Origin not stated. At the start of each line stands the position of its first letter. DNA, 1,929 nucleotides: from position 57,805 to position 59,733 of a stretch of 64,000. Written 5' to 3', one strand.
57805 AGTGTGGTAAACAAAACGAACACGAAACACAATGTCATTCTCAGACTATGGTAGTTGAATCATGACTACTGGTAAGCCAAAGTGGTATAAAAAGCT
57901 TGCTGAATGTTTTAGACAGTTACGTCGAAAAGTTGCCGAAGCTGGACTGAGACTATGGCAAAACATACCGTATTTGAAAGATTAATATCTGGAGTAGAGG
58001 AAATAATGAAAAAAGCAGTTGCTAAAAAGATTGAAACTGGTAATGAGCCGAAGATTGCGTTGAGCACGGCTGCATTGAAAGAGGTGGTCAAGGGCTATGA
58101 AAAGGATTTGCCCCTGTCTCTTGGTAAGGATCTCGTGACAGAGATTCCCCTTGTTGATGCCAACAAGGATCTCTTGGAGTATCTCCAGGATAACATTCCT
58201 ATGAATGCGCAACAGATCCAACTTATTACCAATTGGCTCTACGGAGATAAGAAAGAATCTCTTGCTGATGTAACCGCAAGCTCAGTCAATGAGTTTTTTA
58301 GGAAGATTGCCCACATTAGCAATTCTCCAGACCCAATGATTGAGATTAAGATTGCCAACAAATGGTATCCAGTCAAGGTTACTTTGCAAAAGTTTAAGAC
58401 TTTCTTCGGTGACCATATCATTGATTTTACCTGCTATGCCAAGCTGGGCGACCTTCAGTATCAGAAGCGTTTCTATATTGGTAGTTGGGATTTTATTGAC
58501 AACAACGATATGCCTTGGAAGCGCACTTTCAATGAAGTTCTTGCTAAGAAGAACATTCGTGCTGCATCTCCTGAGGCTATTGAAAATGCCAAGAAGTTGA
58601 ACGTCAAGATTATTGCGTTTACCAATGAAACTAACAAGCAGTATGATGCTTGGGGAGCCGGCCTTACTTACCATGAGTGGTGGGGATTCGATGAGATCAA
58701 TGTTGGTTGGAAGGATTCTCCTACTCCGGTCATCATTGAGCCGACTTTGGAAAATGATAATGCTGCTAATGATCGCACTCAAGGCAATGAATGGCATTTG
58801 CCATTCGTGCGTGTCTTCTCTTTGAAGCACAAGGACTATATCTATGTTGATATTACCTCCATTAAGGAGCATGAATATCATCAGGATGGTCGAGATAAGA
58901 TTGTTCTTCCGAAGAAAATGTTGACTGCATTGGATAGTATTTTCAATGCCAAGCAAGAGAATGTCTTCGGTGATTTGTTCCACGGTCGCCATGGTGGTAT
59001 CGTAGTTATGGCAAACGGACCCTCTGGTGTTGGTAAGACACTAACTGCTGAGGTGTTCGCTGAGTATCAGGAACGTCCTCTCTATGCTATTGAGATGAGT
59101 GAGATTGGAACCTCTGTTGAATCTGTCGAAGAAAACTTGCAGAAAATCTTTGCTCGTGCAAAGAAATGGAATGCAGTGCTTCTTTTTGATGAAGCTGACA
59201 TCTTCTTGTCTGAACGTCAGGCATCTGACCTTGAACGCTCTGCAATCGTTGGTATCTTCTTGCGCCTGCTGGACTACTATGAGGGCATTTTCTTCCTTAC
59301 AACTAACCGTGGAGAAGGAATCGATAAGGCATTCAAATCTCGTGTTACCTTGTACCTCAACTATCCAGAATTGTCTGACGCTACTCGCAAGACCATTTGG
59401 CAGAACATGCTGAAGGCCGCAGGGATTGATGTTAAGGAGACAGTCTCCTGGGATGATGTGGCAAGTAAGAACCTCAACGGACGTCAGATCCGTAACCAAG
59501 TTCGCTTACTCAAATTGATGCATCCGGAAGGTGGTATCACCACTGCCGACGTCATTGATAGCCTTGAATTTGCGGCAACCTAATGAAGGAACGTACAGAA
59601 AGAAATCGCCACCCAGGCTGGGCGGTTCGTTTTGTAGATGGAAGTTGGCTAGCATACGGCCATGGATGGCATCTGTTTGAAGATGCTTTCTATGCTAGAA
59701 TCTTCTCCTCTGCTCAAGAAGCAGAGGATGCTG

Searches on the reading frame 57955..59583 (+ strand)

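Call 7: search_protein_families(library=pfam, proteins=[window:57955-59583:+], max_evalue=0.01)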
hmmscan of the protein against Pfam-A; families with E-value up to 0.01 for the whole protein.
window:57955-59583:+ (542 aa): 1 family
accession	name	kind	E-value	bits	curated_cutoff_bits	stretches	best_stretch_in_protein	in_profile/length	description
PF00004.35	AAA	-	2.7e-17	63.9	21.2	1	354-466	4-125/131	ATPase family associated with various cellular activities (AAA)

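Call 21: search_protein_families(library=phrogs, proteins=[window:57955-59583:+], max_evalue=0.001)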
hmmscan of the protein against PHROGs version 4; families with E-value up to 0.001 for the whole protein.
window:57955-59583:+ (542 aa): 7 families
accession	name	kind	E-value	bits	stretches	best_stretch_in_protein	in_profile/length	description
phrog_29662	-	other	1.3e-44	153.9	1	284-497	286-497/548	ATP-dependent protease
phrog_3757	-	unknown function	2.8e-29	103.7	1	303-506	82-288/367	-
phrog_10401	-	other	2.8e-23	83.5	1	348-504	460-619/667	ATPase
phrog_7485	-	unknown function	2.2e-09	37.8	1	350-490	229-379/430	-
phrog_168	-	DNA, RNA and nucleotide metabolism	2.6e-09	38.2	1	329-522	24-210/314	clamp loader of DNA polymerase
phrog_9172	-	unknown function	1e-08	35.5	1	301-475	77-247/509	-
phrog_11838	-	DNA, RNA and nucleotide metabolism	0.00032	21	1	351-422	43-115/420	clamp loader of DNA polymerase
